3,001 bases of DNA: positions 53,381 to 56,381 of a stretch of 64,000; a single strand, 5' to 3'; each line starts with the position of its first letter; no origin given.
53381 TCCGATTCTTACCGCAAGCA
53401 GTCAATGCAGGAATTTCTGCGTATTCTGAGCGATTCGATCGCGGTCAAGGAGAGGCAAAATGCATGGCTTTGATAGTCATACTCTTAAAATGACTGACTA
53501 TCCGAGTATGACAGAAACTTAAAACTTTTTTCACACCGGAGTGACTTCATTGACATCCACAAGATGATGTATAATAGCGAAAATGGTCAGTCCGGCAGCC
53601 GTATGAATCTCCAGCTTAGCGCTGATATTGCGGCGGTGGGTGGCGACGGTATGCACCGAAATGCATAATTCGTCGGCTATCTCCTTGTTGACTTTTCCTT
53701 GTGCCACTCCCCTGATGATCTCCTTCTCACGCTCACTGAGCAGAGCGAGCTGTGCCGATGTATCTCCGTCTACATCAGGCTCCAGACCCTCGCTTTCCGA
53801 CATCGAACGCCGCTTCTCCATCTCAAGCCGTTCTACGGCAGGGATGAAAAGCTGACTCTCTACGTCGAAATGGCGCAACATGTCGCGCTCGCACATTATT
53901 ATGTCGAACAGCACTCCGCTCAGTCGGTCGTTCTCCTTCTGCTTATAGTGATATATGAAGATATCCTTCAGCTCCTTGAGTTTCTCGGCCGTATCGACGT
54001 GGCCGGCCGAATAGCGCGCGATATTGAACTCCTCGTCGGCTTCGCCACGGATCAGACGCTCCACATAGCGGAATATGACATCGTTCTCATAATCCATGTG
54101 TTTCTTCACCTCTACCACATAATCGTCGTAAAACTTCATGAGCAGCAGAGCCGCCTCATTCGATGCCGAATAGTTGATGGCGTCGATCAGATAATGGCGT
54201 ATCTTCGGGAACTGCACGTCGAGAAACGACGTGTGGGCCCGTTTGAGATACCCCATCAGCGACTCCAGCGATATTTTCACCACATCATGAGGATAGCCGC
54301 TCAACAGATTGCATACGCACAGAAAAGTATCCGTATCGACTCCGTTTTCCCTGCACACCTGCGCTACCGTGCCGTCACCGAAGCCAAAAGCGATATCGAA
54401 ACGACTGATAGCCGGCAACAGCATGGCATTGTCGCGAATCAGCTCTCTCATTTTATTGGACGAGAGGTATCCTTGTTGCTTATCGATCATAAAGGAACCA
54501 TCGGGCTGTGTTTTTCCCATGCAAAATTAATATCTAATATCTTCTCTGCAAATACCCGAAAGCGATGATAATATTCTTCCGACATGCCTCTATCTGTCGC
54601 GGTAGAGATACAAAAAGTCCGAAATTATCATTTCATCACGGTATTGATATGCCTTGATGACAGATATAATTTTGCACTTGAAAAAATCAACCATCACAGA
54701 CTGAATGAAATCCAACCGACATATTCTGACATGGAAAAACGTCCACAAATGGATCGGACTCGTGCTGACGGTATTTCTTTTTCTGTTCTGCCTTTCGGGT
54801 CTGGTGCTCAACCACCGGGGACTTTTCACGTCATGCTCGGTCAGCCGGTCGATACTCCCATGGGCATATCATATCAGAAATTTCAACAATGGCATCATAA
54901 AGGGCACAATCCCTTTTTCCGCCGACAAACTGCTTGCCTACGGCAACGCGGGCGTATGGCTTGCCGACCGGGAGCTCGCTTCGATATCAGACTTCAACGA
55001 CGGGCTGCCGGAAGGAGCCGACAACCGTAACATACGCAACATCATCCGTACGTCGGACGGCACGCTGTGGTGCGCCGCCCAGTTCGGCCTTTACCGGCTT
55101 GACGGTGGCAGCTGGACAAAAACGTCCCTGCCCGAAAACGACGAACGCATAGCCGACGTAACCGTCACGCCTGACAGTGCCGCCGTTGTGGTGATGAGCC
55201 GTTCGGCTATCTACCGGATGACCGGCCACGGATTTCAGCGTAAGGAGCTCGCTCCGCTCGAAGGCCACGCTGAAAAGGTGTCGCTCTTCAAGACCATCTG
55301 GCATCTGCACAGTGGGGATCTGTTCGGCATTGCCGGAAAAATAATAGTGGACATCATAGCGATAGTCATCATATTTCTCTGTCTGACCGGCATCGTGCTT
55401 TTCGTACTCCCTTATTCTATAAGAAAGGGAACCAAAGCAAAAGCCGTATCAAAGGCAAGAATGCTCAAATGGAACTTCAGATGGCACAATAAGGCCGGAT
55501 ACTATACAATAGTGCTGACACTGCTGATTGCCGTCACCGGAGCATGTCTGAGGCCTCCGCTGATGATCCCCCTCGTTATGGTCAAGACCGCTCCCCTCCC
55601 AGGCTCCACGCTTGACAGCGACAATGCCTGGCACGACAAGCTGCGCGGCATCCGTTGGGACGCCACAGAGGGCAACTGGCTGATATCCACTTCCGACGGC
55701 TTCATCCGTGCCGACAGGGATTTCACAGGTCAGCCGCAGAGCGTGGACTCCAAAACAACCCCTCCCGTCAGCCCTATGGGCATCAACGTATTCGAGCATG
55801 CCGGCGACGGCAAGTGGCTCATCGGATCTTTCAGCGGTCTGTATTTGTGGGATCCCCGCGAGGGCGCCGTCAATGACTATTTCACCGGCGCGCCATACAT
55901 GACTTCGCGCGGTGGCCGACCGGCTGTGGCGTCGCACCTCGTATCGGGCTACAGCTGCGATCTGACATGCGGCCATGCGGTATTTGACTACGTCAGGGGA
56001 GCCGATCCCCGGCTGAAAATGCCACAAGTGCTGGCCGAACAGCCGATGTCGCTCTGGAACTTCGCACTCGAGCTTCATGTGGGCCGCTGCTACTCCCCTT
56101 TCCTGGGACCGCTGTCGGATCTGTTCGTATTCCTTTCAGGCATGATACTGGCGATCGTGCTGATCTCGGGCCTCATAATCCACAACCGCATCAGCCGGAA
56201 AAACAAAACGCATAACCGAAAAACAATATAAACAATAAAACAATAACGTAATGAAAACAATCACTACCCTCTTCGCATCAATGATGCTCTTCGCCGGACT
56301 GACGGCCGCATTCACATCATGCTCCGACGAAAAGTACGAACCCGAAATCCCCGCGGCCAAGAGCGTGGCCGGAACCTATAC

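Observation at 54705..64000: Variant hmu operon: PepSY-TM and a calycin-like lipoprotein replace hmuY ahead of hmuRSTU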

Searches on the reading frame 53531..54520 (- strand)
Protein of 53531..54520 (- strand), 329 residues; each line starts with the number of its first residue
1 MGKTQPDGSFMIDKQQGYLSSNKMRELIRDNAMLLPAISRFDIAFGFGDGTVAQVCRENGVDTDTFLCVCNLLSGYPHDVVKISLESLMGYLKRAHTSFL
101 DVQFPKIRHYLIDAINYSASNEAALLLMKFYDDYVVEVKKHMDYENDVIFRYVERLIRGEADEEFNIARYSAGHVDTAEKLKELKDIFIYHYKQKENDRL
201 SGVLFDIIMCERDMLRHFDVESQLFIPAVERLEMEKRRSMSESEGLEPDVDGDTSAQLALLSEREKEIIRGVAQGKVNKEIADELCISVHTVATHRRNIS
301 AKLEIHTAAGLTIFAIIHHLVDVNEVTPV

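Call 5: search_protein_families(library=pfam, proteins=[window:53531-54520:-], max_evalue=0.01)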
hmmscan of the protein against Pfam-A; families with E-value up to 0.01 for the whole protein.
window:53531-54520:- (329 aa): 4 families
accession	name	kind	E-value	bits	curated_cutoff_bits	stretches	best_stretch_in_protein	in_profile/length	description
PF00196.25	GerE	-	1.5e-16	60.2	23.5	1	260-315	2-57/57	Bacterial regulatory proteins, luxR family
PF01814.28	Hemerythrin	-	2.5e-06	28.4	25.3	1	116-228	18-126/127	Hemerythrin HHE cation binding domain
PF13551.12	HTH_29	-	0.00021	21.7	28.1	0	266-297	2-34/64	Winged helix-turn helix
PF08281.18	Sigma70_r4_2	-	0.0035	17.4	25.7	1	257-298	7-49/54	Sigma-70, region 4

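Call 6: search_protein_families(library=ncbifam, proteins=[window:53531-54520:-], max_evalue=0.01)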
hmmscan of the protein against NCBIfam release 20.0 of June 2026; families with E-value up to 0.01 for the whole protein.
window:53531-54520:- (329 aa): 31 families (the best 25 are shown)
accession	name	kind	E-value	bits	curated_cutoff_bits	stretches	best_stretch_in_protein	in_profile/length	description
NF052445.1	RespRegMctR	equivalog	3.6e-17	62.5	300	1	254-320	138-204/205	two-component system response regulator MctR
NF011896.0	PRK15369.1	equivalog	8e-13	48.5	242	1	256-315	145-204/211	two component system response regulator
TIGR03020.2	EpsA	equivalog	2.4e-11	43.7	170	1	245-307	187-237/247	XrtB/PEP-CTERM-associated transcriptional regulator EpsA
NF007403.0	PRK09935.1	equivalog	2.5e-10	40.3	271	1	255-321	144-210/210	fimbria biosynthesis transcriptional regulator FimZ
NF006900.1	PRK09390.1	equivalog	6.5e-10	38.9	255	1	247-316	129-198/203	response regulator FixJ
NF040749.1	tetrathio_RR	equivalog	7.3e-10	38.9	290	1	256-311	129-184/191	tetrathionate respiration response regulator TtrR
NF007018.1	PRK09483.1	equivalog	2.4e-09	37.2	280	1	252-326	140-214/217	UvrY/SirA/GacA family response regulator transcription factor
TIGR03652.1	FeS_repair_RIC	equivalog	3.1e-09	37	204.7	1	48-187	26-173/216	iron-sulfur cluster repair di-iron protein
TIGR03541.1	reg_near_HchA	equivalog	4.6e-09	36.1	215.6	1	256-311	167-222/232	PA1136 family autoinducer-binding transcriptional regulator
NF007708.0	PRK10403.1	equivalog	2e-08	33.9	343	1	251-314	144-207/215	nitrate/nitrite response regulator protein NarP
NF052366.1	photon_PedR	equivalog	2.5e-08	34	120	1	260-324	2-66/74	photosynthetic electron transport-dependent transcriptional regulator PedR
NF047785.1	respo_reg_MadR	equivalog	1.3e-07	31.2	300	1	258-309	146-197/209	MadR family response regulator transcription factor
NF007505.1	PRK10100.1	equivalog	2.7e-07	30.5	250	1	256-305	140-189/204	biofilm master transcriptional regulator CsgD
NF007935.0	PRK10651.1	equivalog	4.1e-07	29.4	250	1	254-308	149-203/216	two-component system response regulator NarL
NF007561.1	PRK10188.1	equivalog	7.1e-07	28.8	350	1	260-316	179-235/240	quorum-sensing transcriptional regulator SdiA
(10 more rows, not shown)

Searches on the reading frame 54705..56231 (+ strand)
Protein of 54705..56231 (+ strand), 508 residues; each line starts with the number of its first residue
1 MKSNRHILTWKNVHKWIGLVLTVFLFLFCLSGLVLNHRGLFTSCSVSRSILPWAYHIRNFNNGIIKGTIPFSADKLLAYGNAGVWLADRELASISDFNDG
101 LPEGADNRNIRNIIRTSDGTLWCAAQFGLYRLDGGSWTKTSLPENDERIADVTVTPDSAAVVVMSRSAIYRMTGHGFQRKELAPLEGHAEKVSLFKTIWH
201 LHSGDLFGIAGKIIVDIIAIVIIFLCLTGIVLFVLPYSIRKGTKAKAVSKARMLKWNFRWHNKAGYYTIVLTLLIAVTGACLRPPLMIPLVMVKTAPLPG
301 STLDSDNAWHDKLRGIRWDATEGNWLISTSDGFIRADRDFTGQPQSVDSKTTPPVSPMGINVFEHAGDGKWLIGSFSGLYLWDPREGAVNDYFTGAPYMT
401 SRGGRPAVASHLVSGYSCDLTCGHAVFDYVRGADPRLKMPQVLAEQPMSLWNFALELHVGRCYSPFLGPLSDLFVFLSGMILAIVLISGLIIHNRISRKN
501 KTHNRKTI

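Call 5: search_protein_families(library=pfam, proteins=[window:54705-56231:+], max_evalue=0.01)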
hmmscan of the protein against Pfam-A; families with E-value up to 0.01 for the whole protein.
window:54705-56231:+ (508 aa): 4 families
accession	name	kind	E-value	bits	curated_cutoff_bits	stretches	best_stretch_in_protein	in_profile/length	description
PF03929.21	PepSY_TM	-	8.7e-23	82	28.8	1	13-492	3-291/295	PepSY-associated TM region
PF16357.10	PepSY_TM_like_2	-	9.8e-07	29.4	27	1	198-241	132-175/197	Putative PepSY_TM-like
PF14358.11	DUF4405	-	0.0011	19.9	26.7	0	9-27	42-60/66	Domain of unknown function (DUF4405)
PF01292.26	Ni_hydr_CYTB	-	0.0013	19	30.1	0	217-279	12-62/179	Prokaryotic cytochrome b561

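Call 6: search_protein_families(library=ncbifam, proteins=[window:54705-56231:+], max_evalue=0.01)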
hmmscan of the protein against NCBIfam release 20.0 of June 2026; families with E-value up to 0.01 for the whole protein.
window:54705-56231:+ (508 aa): 0 families

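Call 44: search_solved_structures(query=window:54705-56231:+, max_evalue=10, show_alignments=2)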
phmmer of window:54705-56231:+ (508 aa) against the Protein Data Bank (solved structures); distinct sequences matched with E-value up to 10: 3.
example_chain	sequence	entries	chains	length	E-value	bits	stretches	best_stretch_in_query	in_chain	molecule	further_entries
7abw_A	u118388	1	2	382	0.15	13.5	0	195-233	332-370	PepSY domain-containing protein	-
3v9f_A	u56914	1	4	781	0.23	12.9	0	100-144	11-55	Two-component system sensor histidine kinase/response regulator, hybrid (One-component sys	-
6czl_A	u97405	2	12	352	0.73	11.2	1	83-212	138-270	ATP phosphoribosyltransferase catalytic subunit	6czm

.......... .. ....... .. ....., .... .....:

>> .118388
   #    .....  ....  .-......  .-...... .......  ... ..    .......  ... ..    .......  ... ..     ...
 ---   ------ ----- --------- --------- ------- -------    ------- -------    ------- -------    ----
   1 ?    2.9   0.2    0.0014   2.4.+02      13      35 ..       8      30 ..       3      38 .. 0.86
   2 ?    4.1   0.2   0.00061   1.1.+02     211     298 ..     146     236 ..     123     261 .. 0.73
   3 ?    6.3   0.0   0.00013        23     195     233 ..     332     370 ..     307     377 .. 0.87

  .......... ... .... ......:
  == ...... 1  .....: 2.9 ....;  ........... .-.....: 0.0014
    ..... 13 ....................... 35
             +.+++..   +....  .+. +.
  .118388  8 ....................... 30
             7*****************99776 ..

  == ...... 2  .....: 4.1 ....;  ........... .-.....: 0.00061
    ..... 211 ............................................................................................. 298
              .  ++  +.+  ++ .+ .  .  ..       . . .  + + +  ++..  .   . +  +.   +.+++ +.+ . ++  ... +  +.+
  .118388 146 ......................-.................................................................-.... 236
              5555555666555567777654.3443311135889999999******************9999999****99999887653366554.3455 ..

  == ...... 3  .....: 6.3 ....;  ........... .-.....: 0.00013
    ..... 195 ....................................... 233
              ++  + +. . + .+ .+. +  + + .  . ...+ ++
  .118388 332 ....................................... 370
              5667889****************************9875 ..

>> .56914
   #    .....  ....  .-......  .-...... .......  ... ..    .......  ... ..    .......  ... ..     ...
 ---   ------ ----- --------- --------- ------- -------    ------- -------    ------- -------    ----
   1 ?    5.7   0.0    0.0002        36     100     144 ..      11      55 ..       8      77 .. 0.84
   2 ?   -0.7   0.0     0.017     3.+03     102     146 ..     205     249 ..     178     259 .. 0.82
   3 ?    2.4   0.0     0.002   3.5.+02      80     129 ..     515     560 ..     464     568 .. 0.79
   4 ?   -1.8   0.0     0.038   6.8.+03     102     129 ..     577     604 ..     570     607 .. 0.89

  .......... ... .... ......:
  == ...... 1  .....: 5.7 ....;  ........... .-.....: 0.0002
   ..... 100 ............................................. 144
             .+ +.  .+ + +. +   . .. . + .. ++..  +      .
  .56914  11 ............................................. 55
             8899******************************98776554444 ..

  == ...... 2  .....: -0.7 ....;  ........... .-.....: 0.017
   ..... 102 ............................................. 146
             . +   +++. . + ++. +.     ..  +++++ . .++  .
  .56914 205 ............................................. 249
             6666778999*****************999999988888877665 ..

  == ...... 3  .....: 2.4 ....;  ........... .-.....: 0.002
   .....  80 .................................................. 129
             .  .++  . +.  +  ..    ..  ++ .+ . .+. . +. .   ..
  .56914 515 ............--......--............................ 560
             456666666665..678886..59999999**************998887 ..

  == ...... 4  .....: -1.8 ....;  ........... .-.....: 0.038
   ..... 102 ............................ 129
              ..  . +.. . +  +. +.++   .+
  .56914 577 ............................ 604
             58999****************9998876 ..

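Call 61: find_homologous_proteins(query=window:54705-56231:+, max_evalue=0.00001)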
Query window:54705-56231:+ (508 aa): 2329 proteins with E <= 0.00001 among 8000 candidates; the best 120 are listed.
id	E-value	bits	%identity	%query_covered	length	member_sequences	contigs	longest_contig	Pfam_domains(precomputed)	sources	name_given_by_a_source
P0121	0.0e+0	1070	90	100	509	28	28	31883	PF03929.22,PF16357.11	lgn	-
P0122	3.9e-230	783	64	99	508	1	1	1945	PF03929.22,PF16357.11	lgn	-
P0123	2.3e-228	777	63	99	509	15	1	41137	PF03929.22,PF16357.11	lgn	-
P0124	3.5e-228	776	62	100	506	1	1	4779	PF03929.22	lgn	-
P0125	3.4e-226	770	63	99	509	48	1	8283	PF03929.22,PF16357.11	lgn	-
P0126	1.6e-219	748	61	99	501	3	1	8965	PF03929.22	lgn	-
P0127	3.2e-218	743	61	99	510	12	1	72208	PF03929.22,PF16357.11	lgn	-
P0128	3.3e-214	730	60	97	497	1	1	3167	PF03929.22,PF16357.11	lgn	-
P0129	2.9e-212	724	61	99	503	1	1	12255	PF03929.22,PF16357.11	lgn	-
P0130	7.8e-212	722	61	98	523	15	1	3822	PF03929.22,PF16357.11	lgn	-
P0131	1.8e-210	718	59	97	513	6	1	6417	PF03929.22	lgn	-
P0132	2.5e-208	711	57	100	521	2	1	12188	PF03929.22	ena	-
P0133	9.9e-207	706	58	99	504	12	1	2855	PF03929.22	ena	-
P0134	8.3e-206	702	60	98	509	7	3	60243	PF03929.22,PF16357.11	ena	-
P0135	2.0e-204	698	59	97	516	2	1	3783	PF03929.22,PF16357.11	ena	-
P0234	4.4e-175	601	52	100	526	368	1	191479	PF03929.22,PF16357.11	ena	-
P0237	7.2e-175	600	51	97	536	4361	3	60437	PF03929.22,PF16357.11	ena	-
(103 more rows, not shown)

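Call 62: find_encoding_contigs(protein=P0237, flank=8000, max_places=3)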
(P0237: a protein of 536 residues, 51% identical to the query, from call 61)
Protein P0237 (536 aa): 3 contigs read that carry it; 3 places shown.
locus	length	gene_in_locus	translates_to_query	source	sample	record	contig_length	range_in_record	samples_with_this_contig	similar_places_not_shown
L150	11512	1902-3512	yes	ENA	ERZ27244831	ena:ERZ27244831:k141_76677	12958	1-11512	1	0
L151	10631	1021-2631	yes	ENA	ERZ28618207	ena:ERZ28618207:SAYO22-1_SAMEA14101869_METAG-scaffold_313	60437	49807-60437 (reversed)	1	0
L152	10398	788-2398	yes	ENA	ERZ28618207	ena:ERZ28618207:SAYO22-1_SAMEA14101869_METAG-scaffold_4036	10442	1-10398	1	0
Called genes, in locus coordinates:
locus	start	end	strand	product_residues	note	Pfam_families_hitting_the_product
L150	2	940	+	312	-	?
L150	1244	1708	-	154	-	PF03449:GreA_GreB_N, PF01272:GreA_GreB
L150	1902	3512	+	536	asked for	PF16357:PepSY_TM_like_2 (faint), PF03929:PepSY_TM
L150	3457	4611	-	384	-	PF08267:Meth_synt_1 (faint), PF01717:Meth_synt_2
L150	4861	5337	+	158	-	PF01047:MarR, PF13404:HTH_AsnC-type, PF13412:HTH_24, PF01037:AsnC_trans_reg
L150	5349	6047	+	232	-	PF13539:Peptidase_M15_4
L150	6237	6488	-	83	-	-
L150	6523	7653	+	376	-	PF12725:DUF3810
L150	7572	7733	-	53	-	-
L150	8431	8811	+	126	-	PF02537:CRCB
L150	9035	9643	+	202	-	PF20326:DUF6621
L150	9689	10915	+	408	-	PF03435:Sacchrp_dh_NADP, PF16653:Sacchrp_dh_C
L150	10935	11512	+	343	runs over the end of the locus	PF00154:RecA_N, PF08423:Rad51, PF06745:ATPase, PF27531:MT3502_N (weak), PF21096:RecA_C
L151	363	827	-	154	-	PF03449:GreA_GreB_N, PF01272:GreA_GreB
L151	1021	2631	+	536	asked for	PF16357:PepSY_TM_like_2 (faint), PF03929:PepSY_TM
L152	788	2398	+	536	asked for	PF16357:PepSY_TM_like_2 (faint), PF03929:PepSY_TM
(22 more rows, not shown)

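Call 63: find_encoding_contigs(protein=P0234, flank=8000, max_places=3)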
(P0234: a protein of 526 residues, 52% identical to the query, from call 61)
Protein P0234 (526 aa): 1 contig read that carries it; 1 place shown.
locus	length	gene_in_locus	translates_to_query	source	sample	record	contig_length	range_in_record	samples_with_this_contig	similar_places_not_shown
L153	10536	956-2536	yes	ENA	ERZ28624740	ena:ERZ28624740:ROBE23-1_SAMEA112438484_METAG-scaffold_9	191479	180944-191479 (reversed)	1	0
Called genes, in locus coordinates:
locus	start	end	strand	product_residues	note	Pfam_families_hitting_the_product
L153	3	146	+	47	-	?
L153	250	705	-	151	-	PF03449:GreA_GreB_N, PF01272:GreA_GreB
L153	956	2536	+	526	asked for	PF03929:PepSY_TM, PF16357:PepSY_TM_like_2 (faint)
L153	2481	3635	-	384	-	PF08267:Meth_synt_1 (faint), PF01717:Meth_synt_2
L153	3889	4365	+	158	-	PF01047:MarR, PF13404:HTH_AsnC-type, PF13412:HTH_24, PF01037:AsnC_trans_reg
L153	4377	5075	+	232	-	PF13539:Peptidase_M15_4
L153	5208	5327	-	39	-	-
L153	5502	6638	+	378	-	PF12725:DUF3810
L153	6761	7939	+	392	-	-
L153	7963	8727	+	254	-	PF03747:ADP_ribosyl_GH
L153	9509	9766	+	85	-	-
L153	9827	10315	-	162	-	-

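Call 84: predict_structure(alignment_id=A2)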
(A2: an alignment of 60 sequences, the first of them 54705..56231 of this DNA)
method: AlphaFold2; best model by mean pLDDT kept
length: 508 residues; sequences in the alignment: 60
mean_pLDDT: 90.0   pTM: 0.85
mean pLDDT of the five models: 90.0, 89.4, 88.6, 88.4, 88.0
residues with pLDDT >= 90: 342; 70-90: 143; 50-70: 10; < 50: 13
segments of 3 or more residues with pLDDT < 50: 1-6, 402-407
pLDDT, mean of each block of 10 residues (from residue 1): 49 80 92 93 95 93 96 96 96 96 95 97 97 96 94 96 97 93 91 92 94 94 92 86 83 88 88 90 90 91 91 95 95 94 93 84 93 94 93 88 52 94 94 90 95 93 86 86 86 85 73
secondary structure, 60 per line:
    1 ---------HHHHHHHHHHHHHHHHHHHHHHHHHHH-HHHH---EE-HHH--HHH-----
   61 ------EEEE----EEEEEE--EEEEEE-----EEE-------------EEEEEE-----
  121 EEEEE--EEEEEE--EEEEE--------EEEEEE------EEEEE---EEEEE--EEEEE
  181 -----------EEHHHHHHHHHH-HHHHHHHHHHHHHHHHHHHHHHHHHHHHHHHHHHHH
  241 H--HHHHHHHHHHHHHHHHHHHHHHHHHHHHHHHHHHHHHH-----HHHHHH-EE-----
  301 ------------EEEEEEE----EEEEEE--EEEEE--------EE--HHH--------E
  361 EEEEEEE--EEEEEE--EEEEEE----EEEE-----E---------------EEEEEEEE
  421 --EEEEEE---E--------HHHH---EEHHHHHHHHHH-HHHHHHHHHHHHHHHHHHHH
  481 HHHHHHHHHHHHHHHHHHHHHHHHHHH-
elements in order: H10-36 H38-41 E67-70 E75-80 E83-88 E94-96 E110-115 E121-125 E128-133 E136-140 E149-154 E161-165 E169-173 E176-180 H194-203 H205-241 H244-281 H287-292 E313-319 E324-329 E332-336 E360-367 E370-375 E378-383 E388-391 E413-420 E423-428 H441-444 H450-459 H461-507

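Call 88: fold_search(model_id=the predicted structure, library=pdb)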
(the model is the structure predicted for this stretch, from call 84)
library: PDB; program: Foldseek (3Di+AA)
matches with E <= 10: 626; with E <= 0.001: 66
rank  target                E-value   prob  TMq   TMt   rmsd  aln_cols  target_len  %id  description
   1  3va6_B                8.6e-07  1.00  0.36  0.26   5.5       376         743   12  Crystal Structure of the extracellular domain of the putative hybrid two component system BT4673 from B. thetaiotaomic (released 2012-06-13)
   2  3ott_B                9.9e-07  1.00  0.37  0.26   5.2       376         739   12  Crystal Structure of the extracellular domain of the putative one component system BT4673 from B. thetaiotaomicron (released 2011-08-10)
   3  3va6_A                4.2e-06  1.00  0.34  0.25   6.0       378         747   13  Crystal Structure of the extracellular domain of the putative hybrid two component system BT4673 from B. thetaiotaomic (released 2012-06-13)
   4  4a2l_F                4.4e-06  1.00  0.19  0.14  20.1       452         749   11  Structure of the periplasmic domain of the heparin and heparan sulphate sensing hybrid two component system BT4663 in  (released 2012-05-02)
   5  4a2l_D                6.5e-06  1.00  0.18  0.13  20.2       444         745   10  Structure of the periplasmic domain of the heparin and heparan sulphate sensing hybrid two component system BT4663 in  (released 2012-05-02)
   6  4a2l_C                7.2e-06  1.00  0.19  0.14  20.1       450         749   10  Structure of the periplasmic domain of the heparin and heparan sulphate sensing hybrid two component system BT4663 in  (released 2012-05-02)
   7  4a2m_C                1.3e-05  1.00  0.35  0.25   5.5       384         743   10  Structure of the periplasmic domain of the heparin and heparan sulphate sensing hybrid two component system BT4663 in  (released 2012-05-02)
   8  4a2m_D                1.4e-05  1.00  0.23  0.16  21.2       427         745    8  Structure of the periplasmic domain of the heparin and heparan sulphate sensing hybrid two component system BT4663 in  (released 2012-05-02)
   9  9m58_A                1.6e-05  1.00  0.36  0.44   7.3       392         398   10  Cu/Zn-superoxide dismutase from Deinococcus radiodurans (Calcium-free) (released 2025-09-24)
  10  3ott_A                1.8e-05  1.00  0.36  0.26   5.3       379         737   12  Crystal Structure of the extracellular domain of the putative one component system BT4673 from B. thetaiotaomicron (released 2011-08-10)
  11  4a2m_A                1.8e-05  1.00  0.31  0.23  11.7       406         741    9  Structure of the periplasmic domain of the heparin and heparan sulphate sensing hybrid two component system BT4663 in  (released 2012-05-02)
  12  4a2l_A                2.0e-05  1.00  0.23  0.16  19.7       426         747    9  Structure of the periplasmic domain of the heparin and heparan sulphate sensing hybrid two component system BT4663 in  (released 2012-05-02)
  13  6zym_D                2.4e-05  1.00  0.33  0.48  11.1       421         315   10  Human C Complex Spliceosome - High-resolution CORE (released 2020-10-14)
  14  4a2m_B                2.5e-05  1.00  0.36  0.26   7.9       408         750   11  Structure of the periplasmic domain of the heparin and heparan sulphate sensing hybrid two component system BT4663 in  (released 2012-05-02)
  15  5xjc_T                4.1e-05  1.00  0.33  0.49  12.5       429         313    9  Cryo-EM structure of the human spliceosome just prior to exon ligation at 3.6 angstrom (released 2017-07-05)
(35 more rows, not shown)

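Call 96: find_related_loci(query=A2, collection=genome_contigs, flank=7000)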
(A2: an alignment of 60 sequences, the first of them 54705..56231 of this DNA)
Query A2 (508 aa) in genome_contigs; peptide patterns used: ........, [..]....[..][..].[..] (x = any residue, [..] = any of these).
138 stretches matched a pattern; 116 encode a relative of the query (tblastn E <= 1e-3); the best 80 are kept; 80 distinct loci.
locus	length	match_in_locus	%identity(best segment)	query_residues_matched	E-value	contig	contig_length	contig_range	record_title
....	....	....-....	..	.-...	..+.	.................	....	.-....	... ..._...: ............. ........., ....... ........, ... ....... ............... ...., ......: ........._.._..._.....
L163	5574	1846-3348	61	1-505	0e+0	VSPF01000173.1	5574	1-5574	MAG: Muribaculaceae bacterium isolate SC1177_S30_bin.15 SC1177_S30_SC1177_S30_bin.15_contig_173, whole genome shotgun se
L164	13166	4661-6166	58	1-507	0e+0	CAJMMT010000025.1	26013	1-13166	TPA_asm: uncultured bacterium isolate ERR1190883-bin.3 genome assembly, contig: NODE_2222_length_26013_cov_10.841475, wh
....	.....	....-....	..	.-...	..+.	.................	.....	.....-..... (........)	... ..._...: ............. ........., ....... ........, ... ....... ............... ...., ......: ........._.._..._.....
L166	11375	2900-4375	57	8-500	0e+0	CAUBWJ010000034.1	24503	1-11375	MAG TPA_asm: uncultured Muribaculaceae bacterium isolate ERR4316479_bin.22_MetaWRAP_v1.3_MAG genome assembly, contig: ER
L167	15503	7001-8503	58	1-504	0e+0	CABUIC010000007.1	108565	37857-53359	MAG TPA_asm: uncultured Porphyromonadaceae bacterium isolate MGYG-HGUT-04026 genome assembly, contig: GUT_GENOME254197_7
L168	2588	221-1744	57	1-503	0e+0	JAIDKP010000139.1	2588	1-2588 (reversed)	MAG: Muribaculaceae bacterium isolate SC0337_S4_13 SC0337_S4_13_contig_139, whole genome shotgun sequence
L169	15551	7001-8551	56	1-507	0e+0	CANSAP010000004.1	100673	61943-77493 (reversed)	MAG TPA_asm: uncultured Bacteroidales bacterium isolate SRR15510219_bin.29_metawrap_v1.3_MAG genome assembly, contig: NO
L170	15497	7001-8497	58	10-500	0e+0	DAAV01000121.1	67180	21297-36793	MAG TPA_asm: Bacteroidales bacterium H10 H10_contig_2926, whole genome shotgun sequence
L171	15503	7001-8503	60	10-505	0e+0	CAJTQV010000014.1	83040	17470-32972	MAG TPA_asm: uncultured Muribaculaceae bacterium isolate MGBC108169 genome assembly, contig: MGBC108169.14, whole genome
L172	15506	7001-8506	55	1-506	0e+0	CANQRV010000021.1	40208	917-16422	MAG: uncultured Muribaculaceae bacterium isolate Lapin-022__bin49 genome assembly, contig: Lapin-022__NODE_924_length_40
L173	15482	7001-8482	56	2-495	0e+0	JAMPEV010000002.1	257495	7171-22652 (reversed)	MAG: Duncaniella sp. isolate NALB_7823_3 Scaffold_#2__SCF_002__257295_bp, whole genome shotgun sequence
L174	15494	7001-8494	55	1-495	0e+0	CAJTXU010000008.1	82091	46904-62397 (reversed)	MAG TPA_asm: uncultured Muribaculaceae bacterium isolate MGBC120460 genome assembly, contig: MGBC120460.8, whole genome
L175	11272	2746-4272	54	1-504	0e+0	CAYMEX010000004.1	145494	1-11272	MAG TPA_asm: uncultured Muribaculaceae bacterium isolate SRP287540_co1_227 genome assembly, contig: NODE_40_length_14549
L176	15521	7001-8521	91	1-508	0e+0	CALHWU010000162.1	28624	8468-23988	MAG TPA_asm: uncultured Muribaculaceae bacterium isolate ERR912003_bin.66_CONCOCT_v1.1_MAG genome assembly, contig: ERZ8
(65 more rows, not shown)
